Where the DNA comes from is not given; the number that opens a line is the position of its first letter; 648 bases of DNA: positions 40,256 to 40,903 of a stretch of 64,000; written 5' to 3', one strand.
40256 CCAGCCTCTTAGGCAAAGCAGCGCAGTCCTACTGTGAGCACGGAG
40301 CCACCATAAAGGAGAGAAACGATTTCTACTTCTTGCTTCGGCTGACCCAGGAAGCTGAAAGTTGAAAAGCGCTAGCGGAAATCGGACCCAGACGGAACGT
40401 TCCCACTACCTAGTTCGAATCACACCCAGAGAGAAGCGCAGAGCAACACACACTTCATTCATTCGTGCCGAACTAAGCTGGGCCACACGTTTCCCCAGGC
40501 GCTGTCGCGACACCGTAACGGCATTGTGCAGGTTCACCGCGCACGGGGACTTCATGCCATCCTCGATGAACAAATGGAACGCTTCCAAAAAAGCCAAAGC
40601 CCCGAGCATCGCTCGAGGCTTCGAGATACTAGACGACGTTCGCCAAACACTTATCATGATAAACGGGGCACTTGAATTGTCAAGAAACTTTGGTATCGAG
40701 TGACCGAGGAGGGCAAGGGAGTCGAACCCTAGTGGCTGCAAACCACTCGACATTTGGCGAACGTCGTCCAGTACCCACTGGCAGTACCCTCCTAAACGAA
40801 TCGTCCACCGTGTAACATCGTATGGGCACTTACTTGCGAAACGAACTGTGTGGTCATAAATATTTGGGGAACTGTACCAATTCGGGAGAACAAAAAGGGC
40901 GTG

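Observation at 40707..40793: tRNA-like gene with an 8/4 (or 9/4) SelC/allo-tRNA-type cloverleaf and a non-UCA anticodon loop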

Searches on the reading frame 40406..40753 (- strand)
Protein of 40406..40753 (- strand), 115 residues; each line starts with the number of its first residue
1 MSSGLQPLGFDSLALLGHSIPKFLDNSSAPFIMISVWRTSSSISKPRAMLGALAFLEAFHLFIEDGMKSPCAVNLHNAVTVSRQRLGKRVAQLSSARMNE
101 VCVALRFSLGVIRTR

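Call 22: search_protein_families(library=pfam, proteins=[window:40406-40753:-], max_evalue=0.01)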
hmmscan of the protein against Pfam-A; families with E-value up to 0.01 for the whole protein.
window:40406-40753:- (115 aa): 1 family
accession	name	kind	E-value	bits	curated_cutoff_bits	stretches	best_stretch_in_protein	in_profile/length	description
PF02452.23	PemK_toxin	-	2.8e-06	27.9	23.1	1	58-108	54-108/109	PemK-like, MazF-like toxin of type II toxin-antitoxin system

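Call 68: search_protein_families(library=padloc, proteins=[window:40406-40753:-], max_evalue=0.01)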
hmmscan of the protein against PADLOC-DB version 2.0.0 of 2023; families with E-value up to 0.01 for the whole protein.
window:40406-40753:- (115 aa): 0 families
